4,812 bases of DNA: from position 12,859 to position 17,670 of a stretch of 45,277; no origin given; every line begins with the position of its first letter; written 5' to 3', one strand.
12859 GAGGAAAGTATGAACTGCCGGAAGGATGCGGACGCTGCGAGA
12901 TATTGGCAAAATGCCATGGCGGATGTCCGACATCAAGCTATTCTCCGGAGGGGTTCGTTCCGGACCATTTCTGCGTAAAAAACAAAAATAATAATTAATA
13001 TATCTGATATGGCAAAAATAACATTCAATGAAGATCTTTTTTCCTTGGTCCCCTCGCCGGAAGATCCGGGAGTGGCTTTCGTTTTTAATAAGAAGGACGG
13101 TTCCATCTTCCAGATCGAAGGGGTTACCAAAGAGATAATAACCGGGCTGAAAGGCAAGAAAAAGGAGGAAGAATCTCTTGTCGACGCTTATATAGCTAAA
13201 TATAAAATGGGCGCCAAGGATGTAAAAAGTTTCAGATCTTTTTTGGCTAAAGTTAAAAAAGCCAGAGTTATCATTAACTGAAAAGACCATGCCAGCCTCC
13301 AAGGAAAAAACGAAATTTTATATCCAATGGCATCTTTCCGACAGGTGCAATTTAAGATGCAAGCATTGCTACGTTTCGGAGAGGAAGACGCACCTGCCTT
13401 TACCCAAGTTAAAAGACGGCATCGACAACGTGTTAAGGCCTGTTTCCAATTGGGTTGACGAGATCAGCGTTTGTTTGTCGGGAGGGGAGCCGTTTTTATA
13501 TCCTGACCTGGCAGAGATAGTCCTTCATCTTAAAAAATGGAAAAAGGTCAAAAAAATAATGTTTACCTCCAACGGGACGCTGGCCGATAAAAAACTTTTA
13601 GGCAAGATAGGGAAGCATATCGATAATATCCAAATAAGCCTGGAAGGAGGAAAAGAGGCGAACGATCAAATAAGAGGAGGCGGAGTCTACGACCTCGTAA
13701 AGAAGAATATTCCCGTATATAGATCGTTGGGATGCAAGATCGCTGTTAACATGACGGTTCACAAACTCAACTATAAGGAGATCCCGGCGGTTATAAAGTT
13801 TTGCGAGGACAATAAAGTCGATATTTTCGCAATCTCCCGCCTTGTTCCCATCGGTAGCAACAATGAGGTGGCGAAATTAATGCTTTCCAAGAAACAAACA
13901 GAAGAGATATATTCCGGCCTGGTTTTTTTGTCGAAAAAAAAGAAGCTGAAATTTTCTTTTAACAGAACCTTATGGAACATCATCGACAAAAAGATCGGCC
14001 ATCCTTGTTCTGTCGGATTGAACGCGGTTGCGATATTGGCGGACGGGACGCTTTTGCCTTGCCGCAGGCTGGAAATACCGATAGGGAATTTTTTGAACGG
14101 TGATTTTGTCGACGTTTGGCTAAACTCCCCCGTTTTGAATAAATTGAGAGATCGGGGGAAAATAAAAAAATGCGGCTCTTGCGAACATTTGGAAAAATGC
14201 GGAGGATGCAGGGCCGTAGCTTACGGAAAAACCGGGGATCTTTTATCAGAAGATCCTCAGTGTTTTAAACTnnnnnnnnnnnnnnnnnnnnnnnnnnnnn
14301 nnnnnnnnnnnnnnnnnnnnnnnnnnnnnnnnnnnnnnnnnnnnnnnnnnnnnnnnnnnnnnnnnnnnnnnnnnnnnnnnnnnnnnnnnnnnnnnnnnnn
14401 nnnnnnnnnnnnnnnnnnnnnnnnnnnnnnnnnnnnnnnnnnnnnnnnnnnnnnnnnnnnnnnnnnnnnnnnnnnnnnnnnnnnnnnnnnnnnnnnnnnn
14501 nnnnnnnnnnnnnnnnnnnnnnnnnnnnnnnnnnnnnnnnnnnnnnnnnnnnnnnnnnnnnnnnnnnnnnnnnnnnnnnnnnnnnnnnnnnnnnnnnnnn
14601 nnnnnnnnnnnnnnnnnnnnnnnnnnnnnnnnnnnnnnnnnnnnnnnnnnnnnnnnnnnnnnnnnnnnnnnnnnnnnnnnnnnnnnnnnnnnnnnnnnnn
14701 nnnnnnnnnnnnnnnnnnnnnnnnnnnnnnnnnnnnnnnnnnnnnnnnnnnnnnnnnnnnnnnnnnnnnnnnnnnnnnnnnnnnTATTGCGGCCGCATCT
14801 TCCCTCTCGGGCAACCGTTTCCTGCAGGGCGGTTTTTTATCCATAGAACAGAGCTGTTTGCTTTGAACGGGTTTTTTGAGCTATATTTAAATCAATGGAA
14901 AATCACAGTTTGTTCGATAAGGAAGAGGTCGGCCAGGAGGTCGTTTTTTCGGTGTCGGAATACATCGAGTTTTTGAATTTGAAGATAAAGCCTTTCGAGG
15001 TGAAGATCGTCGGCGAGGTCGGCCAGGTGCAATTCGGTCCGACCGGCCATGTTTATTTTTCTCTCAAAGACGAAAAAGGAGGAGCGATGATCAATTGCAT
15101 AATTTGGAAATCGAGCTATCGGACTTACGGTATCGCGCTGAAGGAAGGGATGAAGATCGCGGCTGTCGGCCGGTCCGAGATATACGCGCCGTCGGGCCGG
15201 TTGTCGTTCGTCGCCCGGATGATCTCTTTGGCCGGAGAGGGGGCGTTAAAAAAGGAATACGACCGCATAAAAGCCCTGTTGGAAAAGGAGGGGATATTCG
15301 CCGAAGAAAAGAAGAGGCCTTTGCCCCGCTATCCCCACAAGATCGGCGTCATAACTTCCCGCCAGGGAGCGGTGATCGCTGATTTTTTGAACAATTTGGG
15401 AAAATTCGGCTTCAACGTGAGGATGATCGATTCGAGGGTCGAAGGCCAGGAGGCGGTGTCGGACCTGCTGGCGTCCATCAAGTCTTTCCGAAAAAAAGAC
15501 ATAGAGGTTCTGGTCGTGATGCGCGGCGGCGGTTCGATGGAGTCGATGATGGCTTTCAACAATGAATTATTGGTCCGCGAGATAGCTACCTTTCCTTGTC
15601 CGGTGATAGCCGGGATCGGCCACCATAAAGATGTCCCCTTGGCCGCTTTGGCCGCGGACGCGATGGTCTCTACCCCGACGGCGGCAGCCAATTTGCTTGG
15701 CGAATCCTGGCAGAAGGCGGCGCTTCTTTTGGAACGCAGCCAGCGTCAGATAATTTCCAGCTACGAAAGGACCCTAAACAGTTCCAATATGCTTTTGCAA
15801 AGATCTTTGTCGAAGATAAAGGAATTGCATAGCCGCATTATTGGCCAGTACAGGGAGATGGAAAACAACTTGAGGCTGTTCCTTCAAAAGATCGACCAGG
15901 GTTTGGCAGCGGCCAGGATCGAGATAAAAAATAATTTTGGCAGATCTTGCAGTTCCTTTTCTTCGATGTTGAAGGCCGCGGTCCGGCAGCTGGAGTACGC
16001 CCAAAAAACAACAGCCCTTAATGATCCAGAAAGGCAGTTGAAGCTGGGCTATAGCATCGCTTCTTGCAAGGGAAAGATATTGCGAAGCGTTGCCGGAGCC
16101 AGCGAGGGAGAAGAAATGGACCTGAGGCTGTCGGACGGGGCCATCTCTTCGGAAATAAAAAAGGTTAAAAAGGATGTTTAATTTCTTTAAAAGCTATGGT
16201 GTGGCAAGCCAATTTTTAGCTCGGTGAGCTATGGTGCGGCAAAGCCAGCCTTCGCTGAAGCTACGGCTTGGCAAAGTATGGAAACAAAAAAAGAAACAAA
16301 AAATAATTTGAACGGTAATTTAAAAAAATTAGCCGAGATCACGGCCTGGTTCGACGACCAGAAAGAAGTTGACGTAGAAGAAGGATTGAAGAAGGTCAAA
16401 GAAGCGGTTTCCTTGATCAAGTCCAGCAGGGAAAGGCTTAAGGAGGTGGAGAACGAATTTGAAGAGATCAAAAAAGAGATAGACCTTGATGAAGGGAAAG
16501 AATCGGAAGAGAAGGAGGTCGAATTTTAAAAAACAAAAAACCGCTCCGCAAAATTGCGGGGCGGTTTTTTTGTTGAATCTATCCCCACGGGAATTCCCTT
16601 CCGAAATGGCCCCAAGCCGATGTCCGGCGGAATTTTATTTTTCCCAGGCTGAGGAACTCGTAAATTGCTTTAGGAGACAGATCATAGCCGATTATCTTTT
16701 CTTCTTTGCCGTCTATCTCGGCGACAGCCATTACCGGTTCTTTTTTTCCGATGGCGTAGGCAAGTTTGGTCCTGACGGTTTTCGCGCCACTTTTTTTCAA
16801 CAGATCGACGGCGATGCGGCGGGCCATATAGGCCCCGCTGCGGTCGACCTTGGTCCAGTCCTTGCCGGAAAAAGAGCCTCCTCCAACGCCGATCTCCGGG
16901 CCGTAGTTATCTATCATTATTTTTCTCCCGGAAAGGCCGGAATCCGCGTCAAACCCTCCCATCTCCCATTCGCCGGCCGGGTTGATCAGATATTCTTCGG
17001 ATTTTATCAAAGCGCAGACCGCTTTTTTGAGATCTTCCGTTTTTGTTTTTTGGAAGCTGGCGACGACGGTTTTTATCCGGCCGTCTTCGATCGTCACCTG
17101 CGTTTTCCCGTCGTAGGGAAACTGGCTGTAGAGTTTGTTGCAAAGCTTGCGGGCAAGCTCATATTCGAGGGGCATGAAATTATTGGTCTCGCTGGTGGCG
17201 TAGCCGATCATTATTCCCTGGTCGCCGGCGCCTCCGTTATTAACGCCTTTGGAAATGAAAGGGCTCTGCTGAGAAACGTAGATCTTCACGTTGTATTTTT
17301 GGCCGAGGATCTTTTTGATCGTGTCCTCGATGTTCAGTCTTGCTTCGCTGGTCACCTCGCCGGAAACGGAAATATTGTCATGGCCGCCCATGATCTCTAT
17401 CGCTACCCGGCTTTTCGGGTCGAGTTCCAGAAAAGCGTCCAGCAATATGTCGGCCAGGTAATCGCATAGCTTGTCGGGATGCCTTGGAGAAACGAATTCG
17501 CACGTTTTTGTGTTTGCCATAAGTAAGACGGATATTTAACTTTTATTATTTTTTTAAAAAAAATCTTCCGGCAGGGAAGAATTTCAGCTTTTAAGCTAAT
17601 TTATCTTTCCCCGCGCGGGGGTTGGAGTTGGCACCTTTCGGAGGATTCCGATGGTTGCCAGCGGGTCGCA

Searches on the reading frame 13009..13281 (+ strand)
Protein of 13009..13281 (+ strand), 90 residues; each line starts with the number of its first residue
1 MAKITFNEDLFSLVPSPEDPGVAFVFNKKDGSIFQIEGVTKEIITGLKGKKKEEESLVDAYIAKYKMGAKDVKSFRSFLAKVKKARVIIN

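Call 6: search_protein_families(library=pfam, proteins=[window:13009-13281:+], max_evalue=0.01)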
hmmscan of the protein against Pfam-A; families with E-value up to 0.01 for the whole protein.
window:13009-13281:+ (90 aa): 1 family
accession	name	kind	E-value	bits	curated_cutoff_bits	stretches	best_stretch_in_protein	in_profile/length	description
PF10902.13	WYL_2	-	0.00088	20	26.7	1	22-76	13-69/74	WYL_2, Sm-like SH3 beta-barrel fold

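Call 7: search_protein_families(library=ncbifam, proteins=[window:13009-13281:+], max_evalue=0.1)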
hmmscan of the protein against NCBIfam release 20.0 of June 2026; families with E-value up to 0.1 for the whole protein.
window:13009-13281:+ (90 aa): 0 families

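Call 31: search_solved_structures(query=A3, max_evalue=10)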
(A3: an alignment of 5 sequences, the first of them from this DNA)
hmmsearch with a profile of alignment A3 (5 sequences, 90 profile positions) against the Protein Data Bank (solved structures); distinct sequences matched with E-value up to 10: 14.
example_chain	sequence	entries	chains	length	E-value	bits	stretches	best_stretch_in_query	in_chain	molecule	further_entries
5hs5_A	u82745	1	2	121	0.23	14.8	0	58-89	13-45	HTH-type transcriptional regulator SarX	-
6k8e_A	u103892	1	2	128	0.23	14.8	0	55-89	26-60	HTH-type transcriptional regulator SarX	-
1xtc_D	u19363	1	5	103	0.31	14.4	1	5-57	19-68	CHOLERA TOXIN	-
5ywj_A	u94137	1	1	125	0.35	14.2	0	56-89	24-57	HTH-type transcriptional regulator SarX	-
1s2x_A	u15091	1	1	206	0.39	14.1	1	51-87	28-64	Cag-Z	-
5elc_A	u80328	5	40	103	0.44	13.9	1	5-45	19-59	Cholera enterotoxin subunit B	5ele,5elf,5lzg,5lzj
6nr8_2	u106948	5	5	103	0.54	13.6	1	36-77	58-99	Prefoldin subunit 2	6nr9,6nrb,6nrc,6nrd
6hsv_A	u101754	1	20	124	0.63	13.4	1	5-45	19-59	Toxin B subunit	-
1chp_D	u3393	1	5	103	0.74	13.2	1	5-45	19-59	CHOLERA TOXIN B PENTAMER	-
5ysb_A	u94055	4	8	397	0.79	13.1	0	8-32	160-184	Lin1841 protein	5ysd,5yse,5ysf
6jho_A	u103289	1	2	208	0.93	12.9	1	52-87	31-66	Cag pathogenicity island protein (Cag6)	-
7wu7_2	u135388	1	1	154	1.2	12.6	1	36-77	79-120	Prefoldin subunit 2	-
8due_A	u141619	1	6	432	1.3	12.4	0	52-86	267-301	DnaB-like replicative helicase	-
8g0z_A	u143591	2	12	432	1.3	12.4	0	52-86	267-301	DnaB-like replicative helicase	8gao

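Call 34: search_protein_families(library=pfam, alignment_id=A3, max_evalue=10)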
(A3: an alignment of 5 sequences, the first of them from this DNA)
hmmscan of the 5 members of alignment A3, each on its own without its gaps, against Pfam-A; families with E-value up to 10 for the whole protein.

A. member 1, seq(90 aa): 2 families
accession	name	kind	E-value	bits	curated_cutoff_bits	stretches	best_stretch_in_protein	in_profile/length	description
PF10902.13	WYL_2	-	0.00088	20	26.7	1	22-76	13-69/74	WYL_2, Sm-like SH3 beta-barrel fold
PF05402.18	PqqD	-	0.064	14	23.4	1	25-87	4-66/67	Coenzyme PQQ synthesis protein D (PqqD)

B. families by the number of members that match (of 5 scanned): 8 families
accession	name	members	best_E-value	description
PF10902.13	WYL_2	2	0.00088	WYL_2, Sm-like SH3 beta-barrel fold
PF22794.1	jr-ZPR1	1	0.0079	ZPR1 jelly-roll domain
PF08224.16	DUF1719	1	0.029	Domain of unknown function (DUF1719)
PF20469.4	OLD-like_TOPRIM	1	0.041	Overcoming lysogenization defect protein-like, TOPRIM domain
PF05402.18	PqqD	1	0.064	Coenzyme PQQ synthesis protein D (PqqD)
PF01433.26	Peptidase_M1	1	0.099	Peptidase family M1 domain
PF12452.13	DUF3685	1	0.13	Protein of unknown function (DUF3685)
PF11022.13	ATP19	1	7.8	ATP synthase subunit K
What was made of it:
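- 13009..13281 (+): 90-aa discrete PqqD-like RiPP recognition element ('B90'). Pfam PqqD E = 0.064 over 63 of 67 model positions (call 34).
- On RiPP precursor peptide of an rSAM/SPASM maturase (generic class): Sequence support is sub-threshold only (Pfam PqqD E = 0.064, call 34).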

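Call 36: find_homologous_proteins(query=A3, max_evalue=0.01)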
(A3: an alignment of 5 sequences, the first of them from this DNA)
Query A3 (5 sequences) (90 aa, profile of the alignment): 6 proteins with E <= 0.01 among 831 candidates.
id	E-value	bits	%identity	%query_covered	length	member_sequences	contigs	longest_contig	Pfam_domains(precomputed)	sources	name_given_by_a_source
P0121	9.2e-38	146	100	100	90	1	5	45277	-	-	-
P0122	1.1e-35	139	56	100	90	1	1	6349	-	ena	-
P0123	1.1e-34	136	49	89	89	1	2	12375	-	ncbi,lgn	-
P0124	1.7e-34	136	48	86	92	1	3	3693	-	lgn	-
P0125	1.7e-31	126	33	93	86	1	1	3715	-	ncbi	ncbi:MAG: hypothetical protein V3575_04300 [Candidatus Absconditabacteria bacterium]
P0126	5.3e-29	118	32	93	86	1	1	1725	-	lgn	-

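Call 41: find_encoding_contigs(protein=P0126, flank=5000, max_places=3)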
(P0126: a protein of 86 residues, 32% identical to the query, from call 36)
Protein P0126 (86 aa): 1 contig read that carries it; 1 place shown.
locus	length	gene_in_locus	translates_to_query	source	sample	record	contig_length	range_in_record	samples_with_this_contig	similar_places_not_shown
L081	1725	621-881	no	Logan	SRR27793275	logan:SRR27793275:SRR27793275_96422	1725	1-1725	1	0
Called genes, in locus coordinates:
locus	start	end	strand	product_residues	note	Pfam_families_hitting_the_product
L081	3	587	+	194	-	?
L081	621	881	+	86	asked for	-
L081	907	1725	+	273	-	?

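Call 55: predict_structure(alignment_id=A5)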
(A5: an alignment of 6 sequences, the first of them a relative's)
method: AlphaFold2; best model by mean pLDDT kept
length: 90 residues; sequences in the alignment: 6
mean_pLDDT: 90.7   pTM: 0.73
mean pLDDT of the five models: 90.7, 87.9, 86.6, 84.6, 79.5
residues with pLDDT >= 90: 66; 70-90: 23; 50-70: 1; < 50: 0
segments of 3 or more residues with pLDDT < 50: none
pLDDT, mean of each block of 10 residues (from residue 1): 90 91 92 90 90 91 90 90 91
secondary structure, 60 per line:
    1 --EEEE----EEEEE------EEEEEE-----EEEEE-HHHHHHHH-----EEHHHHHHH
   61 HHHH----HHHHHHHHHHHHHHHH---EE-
elements in order: E3-6 E11-15 E22-27 E33-37 H39-46 H54-64 H69-84
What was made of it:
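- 13009..13281 (+): AF2 pLDDT 90.7 (call 55).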

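Call 59: fold_search(model_id=the predicted structure, library=pdb)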
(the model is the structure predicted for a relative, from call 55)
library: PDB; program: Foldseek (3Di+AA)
matches with E <= 10: 921; with E <= 0.001: 0
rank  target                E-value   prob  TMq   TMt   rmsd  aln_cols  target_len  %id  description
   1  5v1v_A                2.8e-03  1.00  0.77  0.79   2.2        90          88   18  TbiB1 in Complex with the TbiA(alpha) Leader Peptide (released 2018-09-05)
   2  5v1u_C                2.5e-02  1.00  0.68  0.71   2.5        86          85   19  TbiB1 in Complex with the TbiA(beta) Leader Peptide (released 2018-09-05)
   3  5v1u_B                3.1e-02  1.00  0.66  0.68   2.6        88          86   16  TbiB1 in Complex with the TbiA(beta) Leader Peptide (released 2018-09-05)
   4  5v1u_A                3.7e-02  1.00  0.65  0.69   2.7        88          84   16  TbiB1 in Complex with the TbiA(beta) Leader Peptide (released 2018-09-05)
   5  5v1u_D                5.7e-02  1.00  0.69  0.74   2.6        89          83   18  TbiB1 in Complex with the TbiA(beta) Leader Peptide (released 2018-09-05)
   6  6gri_2                2.9e-01  0.87  0.56  0.23   3.4        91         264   14  E. coli Microcin synthetase McbBCD complex (released 2019-01-30)
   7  5kq6_A                3.1e-01  0.51  0.33  0.06   8.4        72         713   18  Crystal structure of the A359D variant of catalase-peroxidase from B. pseudomallei (released 2017-04-26)
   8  5v4o_A                3.3e-01  0.51  0.33  0.06   8.4        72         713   18  Crystal structure of the D141A/Q233E/N240D variant of catalase-peroxidase from B. pseudomallei (released 2017-04-26)
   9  6cc6_A                3.3e-01  0.51  0.33  0.06   8.4        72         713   18  Crystal structure of the W202F variant of catalase-peroxidase from B. pseudomallei (released 2018-02-14)
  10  5kqk_A                3.5e-01  0.47  0.33  0.06   8.4        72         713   18  Crystal structure of the Q233E/N240D variant of the catalase-peroxidase from B. pseudomallei (released 2017-04-26)
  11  5lq4_A                4.0e-01  0.90  0.61  0.14   2.7        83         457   17  The Structure of ThcOx, the First Oxidase Protein from the Cyanobactin Pathways (released 2016-11-09)
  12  5kq3_A                4.0e-01  0.47  0.33  0.06   8.4        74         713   18  Crystal structure of the D141A/Q233E variant of catalase-peroxidase from B. pseudomallei (released 2017-04-26)
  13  5kqn_A                4.0e-01  0.47  0.33  0.06   8.4        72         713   18  Crystal structure of the H381S variant of catalase-peroxidase from B. pseudomallei (released 2017-07-12)
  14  9sgr_B                4.0e-01  0.41  0.35  0.08   9.5        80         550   19  S315N KatG mutant no heme (released 2026-01-14)
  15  5kqq_A                4.0e-01  0.38  0.32  0.06   7.0        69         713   14  Crystal structure of the W153F variant of catalase-peroxidase from B. pseudomallei treated (released 2017-07-12)
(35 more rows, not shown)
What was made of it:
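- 13009..13281 (+): Foldseek top hits are TbiB1 bound to its leader peptide (TM 0.77/0.79, rmsd 2.2 A over 90 columns), then McbB, ThcOx, LynD/TruD, MccB and lasso B1 (call 59).
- On RiPP precursor peptide of an rSAM/SPASM maturase (generic class): Further hits are all RRE-bearing proteins (calls 55, 59).
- The 90-aa protein models as an RRE (calls 55, 59). An RRE-fold protein (call 59) implies a leader-bearing peptide substrate.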

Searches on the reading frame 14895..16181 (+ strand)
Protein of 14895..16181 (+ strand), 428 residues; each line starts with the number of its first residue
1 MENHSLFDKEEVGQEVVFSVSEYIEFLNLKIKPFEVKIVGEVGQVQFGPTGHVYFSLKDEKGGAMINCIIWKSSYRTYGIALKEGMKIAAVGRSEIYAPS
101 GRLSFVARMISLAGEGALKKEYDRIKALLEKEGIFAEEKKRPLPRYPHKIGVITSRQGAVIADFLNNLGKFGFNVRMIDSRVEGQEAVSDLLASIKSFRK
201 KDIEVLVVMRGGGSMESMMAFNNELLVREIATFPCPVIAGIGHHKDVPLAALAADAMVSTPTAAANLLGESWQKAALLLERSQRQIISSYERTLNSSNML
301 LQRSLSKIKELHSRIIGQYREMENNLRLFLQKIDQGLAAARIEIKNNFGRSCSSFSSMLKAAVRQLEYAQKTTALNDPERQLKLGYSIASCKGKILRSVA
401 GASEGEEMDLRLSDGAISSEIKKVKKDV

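Call 6: search_protein_families(library=pfam, proteins=[window:14895-16181:+], max_evalue=0.01)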
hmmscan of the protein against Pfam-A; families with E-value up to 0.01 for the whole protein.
window:14895-16181:+ (428 aa): 3 families
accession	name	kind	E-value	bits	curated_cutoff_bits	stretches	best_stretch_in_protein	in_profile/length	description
PF02601.20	Exonuc_VII_L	-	3.8e-60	204.4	35.9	1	134-419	1-314/315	Exonuclease VII, large subunit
PF13742.12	tRNA_anti_2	-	1.6e-17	64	27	1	19-110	5-94/95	OB-fold nucleic acid binding domain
PF01336.31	tRNA_anti-codon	-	3.9e-06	27.2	27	1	36-109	1-71/75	OB-fold nucleic acid binding domain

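Call 72: find_related_loci(query=window:14895-16181:+, collection=genome_contigs, flank=7000)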
Query window:14895-16181:+ (428 aa) in genome_contigs; peptide patterns used: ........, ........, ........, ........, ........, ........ (x = any residue, [..] = any of these).
84 stretches matched a pattern; 6 encode a relative of the query (tblastn E <= 1e-3); 6 distinct loci.
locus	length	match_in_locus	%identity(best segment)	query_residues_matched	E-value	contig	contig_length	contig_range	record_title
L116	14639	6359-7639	75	2-428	0e+0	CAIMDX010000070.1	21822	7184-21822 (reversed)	uncultured bacterium isolate AM_bin-0091 genome assembly, contig: bin-0091:70/81, whole genome shotgun sequence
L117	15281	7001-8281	75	2-428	0e+0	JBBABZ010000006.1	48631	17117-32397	MAG: Candidatus Paceibacterota bacterium isolate SO_2017_LW1_35 NODE_403_length_48631_cov_2.894256_LW64-88_2017, whole g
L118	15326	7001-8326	71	1-420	0e+0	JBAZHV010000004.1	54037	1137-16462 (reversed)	MAG: Candidatus Paceibacterota bacterium isolate SO_2017_LW3_79 NODE_1247_length_54037_cov_9.077091_LW162_2017, whole ge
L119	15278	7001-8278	72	2-427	0e+0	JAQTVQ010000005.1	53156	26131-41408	MAG: Candidatus Paceibacterota bacterium isolate STB_91 NODE_1266_length_53156_cov_12.370854_Sandtown_B, whole genome sh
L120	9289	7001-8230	53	14-424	3e-140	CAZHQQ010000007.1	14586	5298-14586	MAG TPA_asm: uncultured Candidatus Saccharibacteria bacterium isolate binchicken_co181_160 genome assembly, contig: NODE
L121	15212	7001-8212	48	17-425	7e-124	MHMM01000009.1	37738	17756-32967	MAG: Candidatus Nealsonbacteria bacterium RIFOXYB1_FULL_40_15 rifoxyb1_full_scaffold_348, whole genome shotgun sequence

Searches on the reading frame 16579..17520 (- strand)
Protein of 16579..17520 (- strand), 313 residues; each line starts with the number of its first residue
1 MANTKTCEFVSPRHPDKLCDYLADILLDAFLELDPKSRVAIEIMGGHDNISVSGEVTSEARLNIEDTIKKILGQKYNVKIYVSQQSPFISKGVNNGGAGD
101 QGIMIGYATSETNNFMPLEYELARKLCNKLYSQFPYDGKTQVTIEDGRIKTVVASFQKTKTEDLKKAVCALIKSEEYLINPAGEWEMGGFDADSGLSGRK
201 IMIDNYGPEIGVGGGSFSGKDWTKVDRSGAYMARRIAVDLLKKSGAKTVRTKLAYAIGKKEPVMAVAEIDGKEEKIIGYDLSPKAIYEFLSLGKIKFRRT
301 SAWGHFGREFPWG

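Call 71: find_related_loci(query=window:16579-17520:-, collection=genome_contigs, flank=1000)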
Query window:16579-17520:- (313 aa) in genome_contigs; peptide patterns used: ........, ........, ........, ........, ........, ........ (x = any residue, [..] = any of these).
158 stretches matched a pattern; 29 encode a relative of the query (tblastn E <= 1e-3); 29 distinct loci.
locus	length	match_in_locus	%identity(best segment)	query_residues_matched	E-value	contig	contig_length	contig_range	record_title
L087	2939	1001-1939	86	1-313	0e+0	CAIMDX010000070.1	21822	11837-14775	uncultured bacterium isolate AM_bin-0091 genome assembly, contig: bin-0091:70/81, whole genome shotgun sequence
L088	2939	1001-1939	85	1-313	0e+0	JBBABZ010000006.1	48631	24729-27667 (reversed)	MAG: Candidatus Paceibacterota bacterium isolate SO_2017_LW1_35 NODE_403_length_48631_cov_2.894256_LW64-88_2017, whole g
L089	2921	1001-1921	80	6-312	3e-176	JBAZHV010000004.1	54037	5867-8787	MAG: Candidatus Paceibacterota bacterium isolate SO_2017_LW3_79 NODE_1247_length_54037_cov_9.077091_LW162_2017, whole ge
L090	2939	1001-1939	80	1-313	1e-172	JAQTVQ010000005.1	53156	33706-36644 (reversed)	MAG: Candidatus Paceibacterota bacterium isolate STB_91 NODE_1266_length_53156_cov_12.370854_Sandtown_B, whole genome sh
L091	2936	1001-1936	75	1-312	8e-169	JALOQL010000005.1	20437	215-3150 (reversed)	MAG: Candidatus Paceibacterota bacterium isolate Prado154 scaffold_2915, whole genome shotgun sequence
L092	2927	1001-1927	69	5-312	3e-139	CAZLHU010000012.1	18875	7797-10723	MAG TPA_asm: uncultured Candidatus Saccharibacteria bacterium isolate binchicken_co3_595 genome assembly, contig: NODE_9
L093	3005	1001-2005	58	5-313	7e-119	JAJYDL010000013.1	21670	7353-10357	MAG: bacterium isolate BP9.bin97 NODE_4363_length_21670_cov_1.577589, whole genome shotgun sequence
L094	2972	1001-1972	57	5-313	3e-116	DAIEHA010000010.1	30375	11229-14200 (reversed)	MAG TPA_asm: Candidatus Parcubacteria bacterium isolate clean996 NODE_10_length_30375_cov_6.835072, whole genome shotgun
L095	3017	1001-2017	55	5-313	1e-114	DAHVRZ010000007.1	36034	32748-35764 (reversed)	MAG TPA_asm: Candidatus Parcubacteria bacterium isolate clean656 NODE_7_length_36034_cov_7.378702, whole genome shotgun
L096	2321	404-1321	53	5-297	4e-101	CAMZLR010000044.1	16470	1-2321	Candidatus Campbellbacteria bacterium isolate RB_MAG_00013 genome assembly, contig: RB_MAG_00013_000000000019, whole gen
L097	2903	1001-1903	51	4-291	2e-96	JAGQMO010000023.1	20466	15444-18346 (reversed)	MAG: Patescibacteria group bacterium isolate HKST-UBA44 2012-05-30_1_(paired)_contig_62158, whole genome shotgun sequenc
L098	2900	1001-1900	51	3-290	4e-95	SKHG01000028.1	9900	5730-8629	MAG: Candidatus Campbellbacteria bacterium isolate CSBr16_193 CSBr16-8362, whole genome shotgun sequence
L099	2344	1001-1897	50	4-290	1e-94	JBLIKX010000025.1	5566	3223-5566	MAG: Crocinitomicaceae bacterium isolate 3300054694_38 Ga0535664_0028107, whole genome shotgun sequence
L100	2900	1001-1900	50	4-290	7e-94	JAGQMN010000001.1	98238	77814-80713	MAG: Patescibacteria group bacterium isolate HKST-UBA43 NODE_1_length_98238_cov_6.995243, whole genome shotgun sequence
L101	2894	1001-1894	50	6-291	2e-93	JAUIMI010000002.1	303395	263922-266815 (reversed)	MAG: bacterium isolate Co_bin.90 NODE_348_length_303395_cov_2.222496, whole genome shotgun sequence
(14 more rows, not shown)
